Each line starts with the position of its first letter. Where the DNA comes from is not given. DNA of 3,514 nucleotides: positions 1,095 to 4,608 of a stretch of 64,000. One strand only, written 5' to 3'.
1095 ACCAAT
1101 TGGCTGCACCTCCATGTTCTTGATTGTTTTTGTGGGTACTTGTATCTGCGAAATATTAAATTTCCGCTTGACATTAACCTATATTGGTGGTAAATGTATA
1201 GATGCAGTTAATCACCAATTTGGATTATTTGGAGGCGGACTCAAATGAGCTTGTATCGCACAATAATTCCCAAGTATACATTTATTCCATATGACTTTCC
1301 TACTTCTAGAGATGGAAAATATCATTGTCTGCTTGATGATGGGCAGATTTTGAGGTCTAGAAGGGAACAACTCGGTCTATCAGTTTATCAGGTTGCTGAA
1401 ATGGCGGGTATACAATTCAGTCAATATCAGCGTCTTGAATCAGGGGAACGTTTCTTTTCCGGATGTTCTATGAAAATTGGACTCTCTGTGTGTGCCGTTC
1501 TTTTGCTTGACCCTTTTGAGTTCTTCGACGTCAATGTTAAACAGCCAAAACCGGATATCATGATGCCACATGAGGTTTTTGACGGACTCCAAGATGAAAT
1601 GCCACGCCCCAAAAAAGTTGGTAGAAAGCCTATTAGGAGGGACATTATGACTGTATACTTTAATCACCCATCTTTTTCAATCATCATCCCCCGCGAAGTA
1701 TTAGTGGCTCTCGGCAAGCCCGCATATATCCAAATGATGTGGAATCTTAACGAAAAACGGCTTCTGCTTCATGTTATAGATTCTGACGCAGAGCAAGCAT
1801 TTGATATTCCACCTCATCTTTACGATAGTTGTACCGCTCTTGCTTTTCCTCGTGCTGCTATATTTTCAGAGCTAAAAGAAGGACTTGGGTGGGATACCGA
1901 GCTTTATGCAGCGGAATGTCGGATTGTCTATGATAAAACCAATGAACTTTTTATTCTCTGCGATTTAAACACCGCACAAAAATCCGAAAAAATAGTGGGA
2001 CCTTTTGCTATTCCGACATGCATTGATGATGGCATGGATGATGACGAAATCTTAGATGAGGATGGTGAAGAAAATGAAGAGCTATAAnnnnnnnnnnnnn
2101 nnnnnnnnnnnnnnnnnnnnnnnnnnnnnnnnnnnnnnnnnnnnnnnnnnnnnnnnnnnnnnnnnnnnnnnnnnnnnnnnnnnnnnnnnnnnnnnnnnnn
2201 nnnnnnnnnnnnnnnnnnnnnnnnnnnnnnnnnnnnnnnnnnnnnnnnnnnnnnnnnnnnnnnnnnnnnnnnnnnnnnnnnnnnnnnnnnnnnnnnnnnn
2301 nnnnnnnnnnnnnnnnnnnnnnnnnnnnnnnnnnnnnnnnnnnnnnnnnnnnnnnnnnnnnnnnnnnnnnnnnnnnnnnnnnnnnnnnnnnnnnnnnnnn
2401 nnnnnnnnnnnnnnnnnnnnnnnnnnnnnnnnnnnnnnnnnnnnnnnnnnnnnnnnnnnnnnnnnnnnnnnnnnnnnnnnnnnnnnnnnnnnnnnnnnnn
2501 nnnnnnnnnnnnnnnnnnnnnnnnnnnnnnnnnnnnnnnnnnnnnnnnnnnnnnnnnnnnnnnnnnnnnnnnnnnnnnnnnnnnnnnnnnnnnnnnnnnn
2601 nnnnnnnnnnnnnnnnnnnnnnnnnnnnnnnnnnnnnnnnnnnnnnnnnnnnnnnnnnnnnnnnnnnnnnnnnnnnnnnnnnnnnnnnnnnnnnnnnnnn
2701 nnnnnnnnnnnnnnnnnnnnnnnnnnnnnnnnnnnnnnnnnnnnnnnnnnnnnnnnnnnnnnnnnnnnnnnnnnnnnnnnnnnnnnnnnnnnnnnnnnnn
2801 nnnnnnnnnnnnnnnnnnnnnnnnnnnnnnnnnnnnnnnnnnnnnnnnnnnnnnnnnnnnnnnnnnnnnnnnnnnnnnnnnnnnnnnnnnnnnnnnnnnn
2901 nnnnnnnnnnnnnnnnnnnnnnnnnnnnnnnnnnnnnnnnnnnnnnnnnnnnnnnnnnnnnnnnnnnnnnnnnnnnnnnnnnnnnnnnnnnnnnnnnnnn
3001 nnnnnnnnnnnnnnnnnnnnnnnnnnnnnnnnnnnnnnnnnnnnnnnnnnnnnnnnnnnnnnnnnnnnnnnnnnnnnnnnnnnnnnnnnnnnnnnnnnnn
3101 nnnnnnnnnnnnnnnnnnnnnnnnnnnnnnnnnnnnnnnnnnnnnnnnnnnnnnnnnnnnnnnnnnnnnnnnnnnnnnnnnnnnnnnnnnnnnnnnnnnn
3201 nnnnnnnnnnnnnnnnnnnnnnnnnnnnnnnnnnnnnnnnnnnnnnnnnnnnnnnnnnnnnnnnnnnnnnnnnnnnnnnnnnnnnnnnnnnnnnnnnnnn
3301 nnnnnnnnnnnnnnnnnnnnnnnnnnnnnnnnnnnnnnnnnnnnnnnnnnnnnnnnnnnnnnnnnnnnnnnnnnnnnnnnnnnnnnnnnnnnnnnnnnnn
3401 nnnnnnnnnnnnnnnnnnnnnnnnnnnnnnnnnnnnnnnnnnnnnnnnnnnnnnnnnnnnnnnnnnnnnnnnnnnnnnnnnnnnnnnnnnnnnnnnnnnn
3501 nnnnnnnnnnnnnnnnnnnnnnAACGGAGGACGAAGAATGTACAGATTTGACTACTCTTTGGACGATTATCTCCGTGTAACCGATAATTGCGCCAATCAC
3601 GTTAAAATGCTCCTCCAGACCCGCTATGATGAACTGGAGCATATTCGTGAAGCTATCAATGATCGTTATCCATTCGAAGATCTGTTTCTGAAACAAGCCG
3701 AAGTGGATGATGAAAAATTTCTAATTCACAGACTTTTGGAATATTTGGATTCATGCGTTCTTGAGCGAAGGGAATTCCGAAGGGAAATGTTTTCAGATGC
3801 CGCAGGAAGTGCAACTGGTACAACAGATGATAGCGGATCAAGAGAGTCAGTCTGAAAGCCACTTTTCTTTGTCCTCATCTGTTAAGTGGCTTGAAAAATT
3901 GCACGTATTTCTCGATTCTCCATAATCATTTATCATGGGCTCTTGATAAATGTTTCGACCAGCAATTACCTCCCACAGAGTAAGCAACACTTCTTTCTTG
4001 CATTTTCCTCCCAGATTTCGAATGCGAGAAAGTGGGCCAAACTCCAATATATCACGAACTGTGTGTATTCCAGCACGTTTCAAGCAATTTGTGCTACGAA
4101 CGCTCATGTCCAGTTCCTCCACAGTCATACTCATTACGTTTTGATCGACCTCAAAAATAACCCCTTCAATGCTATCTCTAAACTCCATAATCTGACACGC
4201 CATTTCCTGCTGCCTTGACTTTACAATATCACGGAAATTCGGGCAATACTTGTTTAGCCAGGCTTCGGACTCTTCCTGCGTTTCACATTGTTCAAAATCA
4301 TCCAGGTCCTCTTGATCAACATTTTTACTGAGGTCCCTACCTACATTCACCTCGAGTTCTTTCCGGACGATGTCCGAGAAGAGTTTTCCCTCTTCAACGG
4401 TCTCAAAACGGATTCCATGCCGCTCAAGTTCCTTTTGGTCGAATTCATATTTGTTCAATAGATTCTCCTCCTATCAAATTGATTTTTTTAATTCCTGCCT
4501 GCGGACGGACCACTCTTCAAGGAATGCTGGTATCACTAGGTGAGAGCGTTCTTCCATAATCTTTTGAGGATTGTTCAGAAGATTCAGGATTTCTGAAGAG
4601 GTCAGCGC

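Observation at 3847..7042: Candidate undescribed three-gene system: 98-aa protein, soluble HerA/VirB4-clade ATPase with novel N-domain, and a protein carrying an RNA polymerase alphaCTD copy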

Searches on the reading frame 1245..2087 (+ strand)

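Call 3: search_protein_families(library=pfam, proteins=[window:1245-2087:+], max_evalue=0.1)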
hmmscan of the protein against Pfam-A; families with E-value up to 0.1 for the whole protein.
window:1245-2087:+ (280 aa): 4 families
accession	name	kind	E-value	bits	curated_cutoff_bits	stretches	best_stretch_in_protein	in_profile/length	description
PF01381.28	HTH_3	-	1.4e-06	28.7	23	1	36-69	1-34/55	Helix-turn-helix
PF13560.12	HTH_31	-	1.8e-05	25.4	27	1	33-70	3-41/64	Helix-turn-helix domain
PF12844.13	HTH_19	-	0.00043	20.6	30.2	1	33-70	1-38/64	Helix-turn-helix domain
PF13413.12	HTH_25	-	0.0025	18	24.6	1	35-67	1-33/62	Helix-turn-helix domain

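Call 4: search_protein_families(library=padloc, proteins=[window:1245-2087:+], max_evalue=0.1)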
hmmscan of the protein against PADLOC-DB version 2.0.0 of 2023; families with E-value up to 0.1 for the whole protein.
window:1245-2087:+ (280 aa): 2 families
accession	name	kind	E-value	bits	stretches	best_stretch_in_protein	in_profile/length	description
PDLC02926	HTH_VI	-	0.013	13.7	1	33-69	3-39/92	-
PDLC03953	RmrA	-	0.015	12.6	1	33-100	7-70/373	-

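Call 5: search_protein_families(library=ncbifam, proteins=[window:1245-2087:+], max_evalue=0.1)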
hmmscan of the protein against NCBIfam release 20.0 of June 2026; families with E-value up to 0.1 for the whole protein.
window:1245-2087:+ (280 aa): 5 families
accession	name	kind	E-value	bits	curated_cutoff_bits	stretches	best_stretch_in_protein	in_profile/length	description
NF041951.1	phage_RstR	subfamily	0.0048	17.1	80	1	35-69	6-40/108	RstR family transcriptional repressor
NF052421.1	effector_SseE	equivalog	0.024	14.6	110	0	202-251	12-59/124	type III secretion system effector protein SseE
TIGR03070.1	couple_hipB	subfamily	0.024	14.6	71.65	1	33-68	4-39/58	type II toxin-antitoxin system Y4mF family antitoxin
NF003162.0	PRK04140.1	equivalog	0.039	13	263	1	32-68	127-163/317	transcriptional regulator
NF007408.0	PRK09943.1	equivalog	0.077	12.5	211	0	32-107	8-80/185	HTH-type transcriptional regulator PuuR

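Call 11: search_protein_families(library=phrogs, proteins=[window:1245-2087:+], max_evalue=0.01)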
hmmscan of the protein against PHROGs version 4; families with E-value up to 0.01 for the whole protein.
window:1245-2087:+ (280 aa): 4 families
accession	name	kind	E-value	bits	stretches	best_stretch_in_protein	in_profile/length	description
phrog_8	-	transcription regulation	0.00017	22.1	1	35-71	80-196/346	transcriptional regulator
phrog_7241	-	transcription regulation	0.00054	21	1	30-69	61-99/122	transcriptional regulator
phrog_3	-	transcription regulation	0.001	19.9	1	32-101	89-155/430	transcriptional repressor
phrog_955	-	DNA, RNA and nucleotide metabolism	0.0029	18.4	1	33-68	26-61/142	HTH DNA binding protein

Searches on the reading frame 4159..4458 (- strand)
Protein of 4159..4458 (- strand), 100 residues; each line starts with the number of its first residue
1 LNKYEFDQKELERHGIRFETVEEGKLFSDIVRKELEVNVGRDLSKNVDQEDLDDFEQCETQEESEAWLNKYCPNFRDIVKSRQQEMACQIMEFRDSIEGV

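Call 61: find_homologous_proteins(query=window:4159-4458:-, max_evalue=0.001)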
Query window:4159-4458:- (100 aa): 3 proteins with E <= 0.001 among 4 candidates.
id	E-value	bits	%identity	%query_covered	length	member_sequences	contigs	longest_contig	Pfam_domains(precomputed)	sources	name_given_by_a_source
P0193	2.3e-43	164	97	78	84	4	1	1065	PF18908.7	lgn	-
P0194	5.3e-28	115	98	58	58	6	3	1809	-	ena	-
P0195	2.0e-16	78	91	45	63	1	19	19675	-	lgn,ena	-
